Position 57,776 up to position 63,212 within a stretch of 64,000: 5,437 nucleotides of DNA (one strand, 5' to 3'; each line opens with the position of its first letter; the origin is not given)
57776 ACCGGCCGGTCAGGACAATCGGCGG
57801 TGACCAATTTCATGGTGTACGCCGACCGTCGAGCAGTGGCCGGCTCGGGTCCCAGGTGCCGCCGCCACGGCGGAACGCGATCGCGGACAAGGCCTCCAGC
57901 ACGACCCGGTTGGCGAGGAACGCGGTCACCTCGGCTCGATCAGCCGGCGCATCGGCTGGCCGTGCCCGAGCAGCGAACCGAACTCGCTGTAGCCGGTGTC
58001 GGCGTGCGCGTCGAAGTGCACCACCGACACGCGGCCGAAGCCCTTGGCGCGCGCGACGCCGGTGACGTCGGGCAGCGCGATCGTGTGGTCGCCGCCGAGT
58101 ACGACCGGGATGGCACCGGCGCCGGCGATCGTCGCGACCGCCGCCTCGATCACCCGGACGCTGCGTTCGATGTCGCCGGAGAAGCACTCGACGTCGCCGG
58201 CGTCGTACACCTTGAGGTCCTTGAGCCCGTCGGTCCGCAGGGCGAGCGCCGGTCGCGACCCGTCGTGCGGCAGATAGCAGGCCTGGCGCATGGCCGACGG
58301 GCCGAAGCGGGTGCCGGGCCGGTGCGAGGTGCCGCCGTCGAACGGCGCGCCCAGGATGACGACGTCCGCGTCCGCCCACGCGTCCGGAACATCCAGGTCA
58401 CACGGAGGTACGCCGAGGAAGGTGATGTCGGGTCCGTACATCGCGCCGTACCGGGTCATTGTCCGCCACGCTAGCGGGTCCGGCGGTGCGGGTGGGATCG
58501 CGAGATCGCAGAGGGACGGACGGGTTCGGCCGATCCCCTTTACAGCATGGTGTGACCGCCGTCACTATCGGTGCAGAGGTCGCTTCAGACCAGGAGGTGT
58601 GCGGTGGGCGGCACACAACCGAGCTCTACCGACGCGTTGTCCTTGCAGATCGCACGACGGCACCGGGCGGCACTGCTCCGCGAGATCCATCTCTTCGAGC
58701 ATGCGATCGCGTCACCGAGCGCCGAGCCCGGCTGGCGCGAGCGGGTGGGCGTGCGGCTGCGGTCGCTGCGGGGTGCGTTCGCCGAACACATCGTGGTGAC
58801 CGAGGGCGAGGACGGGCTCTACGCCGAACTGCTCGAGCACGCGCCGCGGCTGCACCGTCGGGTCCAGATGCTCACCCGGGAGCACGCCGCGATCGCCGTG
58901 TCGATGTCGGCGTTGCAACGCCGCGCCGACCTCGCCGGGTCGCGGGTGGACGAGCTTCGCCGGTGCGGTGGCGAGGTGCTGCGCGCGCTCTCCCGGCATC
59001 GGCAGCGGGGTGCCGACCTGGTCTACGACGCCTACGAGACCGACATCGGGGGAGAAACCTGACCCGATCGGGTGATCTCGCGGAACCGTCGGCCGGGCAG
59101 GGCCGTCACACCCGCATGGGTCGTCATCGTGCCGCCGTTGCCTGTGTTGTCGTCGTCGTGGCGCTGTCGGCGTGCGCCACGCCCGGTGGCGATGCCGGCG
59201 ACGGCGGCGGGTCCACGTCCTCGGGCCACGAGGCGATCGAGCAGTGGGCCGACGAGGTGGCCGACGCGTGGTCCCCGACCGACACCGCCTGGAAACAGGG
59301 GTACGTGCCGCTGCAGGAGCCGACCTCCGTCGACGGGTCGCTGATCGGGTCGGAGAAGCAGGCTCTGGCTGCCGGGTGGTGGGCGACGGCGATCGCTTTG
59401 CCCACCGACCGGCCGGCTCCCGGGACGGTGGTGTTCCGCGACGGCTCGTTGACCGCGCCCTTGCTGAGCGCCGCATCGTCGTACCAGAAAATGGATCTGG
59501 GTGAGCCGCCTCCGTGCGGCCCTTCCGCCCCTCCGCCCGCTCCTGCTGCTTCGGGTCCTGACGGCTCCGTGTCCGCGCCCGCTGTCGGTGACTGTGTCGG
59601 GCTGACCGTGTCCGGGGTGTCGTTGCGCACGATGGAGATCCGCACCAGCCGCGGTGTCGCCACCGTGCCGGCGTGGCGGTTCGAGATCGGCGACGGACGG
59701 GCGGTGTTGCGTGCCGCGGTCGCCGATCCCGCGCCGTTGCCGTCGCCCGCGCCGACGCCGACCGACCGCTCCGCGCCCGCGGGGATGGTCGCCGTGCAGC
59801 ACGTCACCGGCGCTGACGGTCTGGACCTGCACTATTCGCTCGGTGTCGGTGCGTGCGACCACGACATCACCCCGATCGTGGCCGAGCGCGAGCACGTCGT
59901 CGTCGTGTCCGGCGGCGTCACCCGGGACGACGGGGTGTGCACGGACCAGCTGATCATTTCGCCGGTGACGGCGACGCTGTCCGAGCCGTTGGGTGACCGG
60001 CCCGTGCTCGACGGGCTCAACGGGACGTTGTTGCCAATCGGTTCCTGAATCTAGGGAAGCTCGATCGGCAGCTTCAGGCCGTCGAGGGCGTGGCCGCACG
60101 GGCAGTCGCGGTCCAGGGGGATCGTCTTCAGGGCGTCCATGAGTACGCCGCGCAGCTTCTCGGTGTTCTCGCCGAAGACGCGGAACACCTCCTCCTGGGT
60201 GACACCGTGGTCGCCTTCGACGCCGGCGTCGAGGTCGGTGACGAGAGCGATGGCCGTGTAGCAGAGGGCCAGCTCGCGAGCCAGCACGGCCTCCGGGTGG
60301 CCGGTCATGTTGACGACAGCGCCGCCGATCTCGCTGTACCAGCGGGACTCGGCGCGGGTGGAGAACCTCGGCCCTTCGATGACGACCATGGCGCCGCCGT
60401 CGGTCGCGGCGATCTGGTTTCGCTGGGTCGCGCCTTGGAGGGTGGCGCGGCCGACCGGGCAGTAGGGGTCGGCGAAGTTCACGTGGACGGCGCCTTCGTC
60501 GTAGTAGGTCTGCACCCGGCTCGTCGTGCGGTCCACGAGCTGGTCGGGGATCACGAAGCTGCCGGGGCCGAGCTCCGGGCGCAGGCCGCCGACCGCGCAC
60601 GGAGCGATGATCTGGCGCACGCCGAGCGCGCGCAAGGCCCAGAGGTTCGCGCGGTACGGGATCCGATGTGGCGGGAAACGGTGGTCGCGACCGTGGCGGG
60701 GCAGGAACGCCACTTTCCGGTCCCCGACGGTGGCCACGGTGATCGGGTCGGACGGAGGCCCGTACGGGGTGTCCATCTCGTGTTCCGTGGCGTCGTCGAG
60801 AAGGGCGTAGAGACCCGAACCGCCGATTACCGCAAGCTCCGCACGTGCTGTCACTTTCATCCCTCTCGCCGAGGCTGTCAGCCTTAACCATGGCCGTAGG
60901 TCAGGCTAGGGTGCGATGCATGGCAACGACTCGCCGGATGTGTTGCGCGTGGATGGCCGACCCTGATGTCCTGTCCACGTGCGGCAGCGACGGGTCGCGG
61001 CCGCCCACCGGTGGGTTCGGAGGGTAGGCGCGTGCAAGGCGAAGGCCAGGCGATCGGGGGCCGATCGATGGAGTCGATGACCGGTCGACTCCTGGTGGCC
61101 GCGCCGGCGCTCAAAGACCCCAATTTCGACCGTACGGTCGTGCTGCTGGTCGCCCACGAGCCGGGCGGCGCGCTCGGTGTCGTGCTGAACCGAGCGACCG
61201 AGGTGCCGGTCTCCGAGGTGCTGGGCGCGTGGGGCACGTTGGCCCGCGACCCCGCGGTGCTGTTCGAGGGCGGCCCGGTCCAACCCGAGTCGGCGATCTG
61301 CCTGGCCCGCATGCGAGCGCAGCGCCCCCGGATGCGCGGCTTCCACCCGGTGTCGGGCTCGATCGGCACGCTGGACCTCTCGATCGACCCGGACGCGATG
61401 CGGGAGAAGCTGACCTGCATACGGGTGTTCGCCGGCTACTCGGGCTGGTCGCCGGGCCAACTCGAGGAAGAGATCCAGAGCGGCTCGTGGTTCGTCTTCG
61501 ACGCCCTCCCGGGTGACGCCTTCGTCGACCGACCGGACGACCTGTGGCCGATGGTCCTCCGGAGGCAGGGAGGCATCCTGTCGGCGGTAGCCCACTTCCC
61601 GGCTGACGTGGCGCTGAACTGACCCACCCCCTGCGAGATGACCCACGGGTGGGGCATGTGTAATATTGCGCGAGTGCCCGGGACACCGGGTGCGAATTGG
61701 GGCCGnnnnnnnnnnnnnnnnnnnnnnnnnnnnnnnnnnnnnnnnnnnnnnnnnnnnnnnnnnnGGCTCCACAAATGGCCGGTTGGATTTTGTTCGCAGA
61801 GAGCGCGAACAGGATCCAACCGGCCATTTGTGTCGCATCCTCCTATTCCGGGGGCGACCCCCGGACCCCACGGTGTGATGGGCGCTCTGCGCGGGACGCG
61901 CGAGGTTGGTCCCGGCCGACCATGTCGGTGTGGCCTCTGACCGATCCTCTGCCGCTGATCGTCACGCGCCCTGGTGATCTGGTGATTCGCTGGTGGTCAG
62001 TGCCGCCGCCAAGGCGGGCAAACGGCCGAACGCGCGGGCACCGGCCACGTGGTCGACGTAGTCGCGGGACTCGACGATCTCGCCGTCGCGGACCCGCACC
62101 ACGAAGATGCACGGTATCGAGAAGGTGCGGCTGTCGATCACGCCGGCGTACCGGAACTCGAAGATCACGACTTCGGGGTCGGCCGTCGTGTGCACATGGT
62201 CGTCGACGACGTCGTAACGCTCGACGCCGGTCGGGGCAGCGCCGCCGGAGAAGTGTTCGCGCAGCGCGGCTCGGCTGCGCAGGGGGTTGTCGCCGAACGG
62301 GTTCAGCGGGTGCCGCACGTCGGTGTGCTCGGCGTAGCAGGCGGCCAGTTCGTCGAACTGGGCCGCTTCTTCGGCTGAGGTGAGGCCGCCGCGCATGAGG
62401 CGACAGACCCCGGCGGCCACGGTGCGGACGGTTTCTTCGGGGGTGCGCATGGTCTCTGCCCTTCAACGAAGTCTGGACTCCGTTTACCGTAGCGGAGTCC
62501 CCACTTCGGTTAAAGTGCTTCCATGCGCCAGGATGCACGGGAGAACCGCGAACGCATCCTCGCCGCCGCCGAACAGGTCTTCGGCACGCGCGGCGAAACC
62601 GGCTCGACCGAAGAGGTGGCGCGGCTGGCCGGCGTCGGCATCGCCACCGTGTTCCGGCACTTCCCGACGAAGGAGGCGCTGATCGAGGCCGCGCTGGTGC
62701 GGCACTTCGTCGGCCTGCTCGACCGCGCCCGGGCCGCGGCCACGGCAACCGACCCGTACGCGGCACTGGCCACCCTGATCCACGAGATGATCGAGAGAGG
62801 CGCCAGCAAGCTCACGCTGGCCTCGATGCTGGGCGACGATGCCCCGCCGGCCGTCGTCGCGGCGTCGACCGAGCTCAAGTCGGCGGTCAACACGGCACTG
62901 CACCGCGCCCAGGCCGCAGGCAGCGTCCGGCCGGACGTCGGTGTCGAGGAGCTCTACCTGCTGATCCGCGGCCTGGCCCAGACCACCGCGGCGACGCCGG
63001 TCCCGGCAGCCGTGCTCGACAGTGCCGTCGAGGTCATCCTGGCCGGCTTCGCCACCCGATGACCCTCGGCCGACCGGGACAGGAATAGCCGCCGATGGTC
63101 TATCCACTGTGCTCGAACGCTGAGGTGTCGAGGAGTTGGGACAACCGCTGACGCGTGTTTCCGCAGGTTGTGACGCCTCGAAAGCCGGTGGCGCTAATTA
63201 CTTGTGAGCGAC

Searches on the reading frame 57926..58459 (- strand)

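Call 37: search_protein_families(library=pfam, proteins=[window:57926-58459:-], max_evalue=0.001)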
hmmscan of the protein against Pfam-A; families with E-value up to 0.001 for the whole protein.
window:57926-58459:- (177 aa): 1 family
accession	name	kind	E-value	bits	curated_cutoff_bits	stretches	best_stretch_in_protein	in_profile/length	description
PF00491.26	Arginase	-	6.2e-41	141.1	22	1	31-175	1-144/280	Arginase family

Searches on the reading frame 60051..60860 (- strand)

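Call 37: search_protein_families(library=pfam, proteins=[window:60051-60860:-], max_evalue=0.001)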
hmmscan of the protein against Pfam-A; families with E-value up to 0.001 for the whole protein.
window:60051-60860:- (269 aa): 1 family
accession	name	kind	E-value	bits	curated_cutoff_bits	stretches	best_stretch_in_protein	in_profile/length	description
PF01048.26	PNP_UDP_1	-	2.4e-40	138.8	25.1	1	9-244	2-232/233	Phosphorylase superfamily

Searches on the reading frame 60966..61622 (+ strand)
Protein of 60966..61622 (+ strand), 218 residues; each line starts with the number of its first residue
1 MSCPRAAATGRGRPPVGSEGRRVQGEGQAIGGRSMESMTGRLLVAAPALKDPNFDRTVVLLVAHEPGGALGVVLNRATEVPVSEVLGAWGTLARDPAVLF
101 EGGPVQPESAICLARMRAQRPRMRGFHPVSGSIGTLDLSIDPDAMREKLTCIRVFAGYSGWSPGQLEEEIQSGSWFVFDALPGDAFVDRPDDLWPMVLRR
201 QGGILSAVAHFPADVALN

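Call 38: search_protein_families(library=pfam, proteins=[window:60966-61622:+], max_evalue=0.001)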
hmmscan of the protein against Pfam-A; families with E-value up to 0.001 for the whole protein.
window:60966-61622:+ (218 aa): 1 family
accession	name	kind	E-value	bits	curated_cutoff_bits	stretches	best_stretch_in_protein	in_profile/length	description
PF02622.21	DUF179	-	1.8e-35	122.7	27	1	47-202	1-157/157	AlgH-like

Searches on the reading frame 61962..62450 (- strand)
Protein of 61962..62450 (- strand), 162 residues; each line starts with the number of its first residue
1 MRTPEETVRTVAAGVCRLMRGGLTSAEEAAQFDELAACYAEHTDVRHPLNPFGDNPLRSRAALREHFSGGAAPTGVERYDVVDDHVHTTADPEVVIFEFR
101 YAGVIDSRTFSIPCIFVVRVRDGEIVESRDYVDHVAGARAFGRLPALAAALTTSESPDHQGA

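Call 38: search_protein_families(library=pfam, proteins=[window:61962-62450:-], max_evalue=0.001)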
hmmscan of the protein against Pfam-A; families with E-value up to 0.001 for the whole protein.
window:61962-62450:- (162 aa): 1 family
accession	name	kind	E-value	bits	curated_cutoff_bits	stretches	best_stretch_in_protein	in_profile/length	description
PF12680.13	SnoaL_2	-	1.3e-11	45.4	27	1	26-127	7-101/102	SnoaL-like domain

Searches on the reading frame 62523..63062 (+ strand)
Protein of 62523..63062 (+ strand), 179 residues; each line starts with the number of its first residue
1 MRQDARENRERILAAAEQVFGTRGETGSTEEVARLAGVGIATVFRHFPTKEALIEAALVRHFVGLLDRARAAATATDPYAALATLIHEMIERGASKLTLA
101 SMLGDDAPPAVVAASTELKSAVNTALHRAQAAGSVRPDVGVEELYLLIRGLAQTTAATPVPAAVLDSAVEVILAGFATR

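Call 38: search_protein_families(library=pfam, proteins=[window:62523-63062:+], max_evalue=0.001)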
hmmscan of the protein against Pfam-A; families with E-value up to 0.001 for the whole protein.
window:62523-63062:+ (179 aa): 2 families
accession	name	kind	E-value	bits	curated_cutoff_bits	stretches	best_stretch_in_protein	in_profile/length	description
PF21597.2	TetR_C_43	-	1.2e-14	54.8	27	1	77-176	1-103/105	Transcriptional regulator SbtR-like, C-terminal domain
PF00440.29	TetR_N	-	2.2e-12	47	24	1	12-57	1-47/47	Bacterial regulatory proteins, tetR family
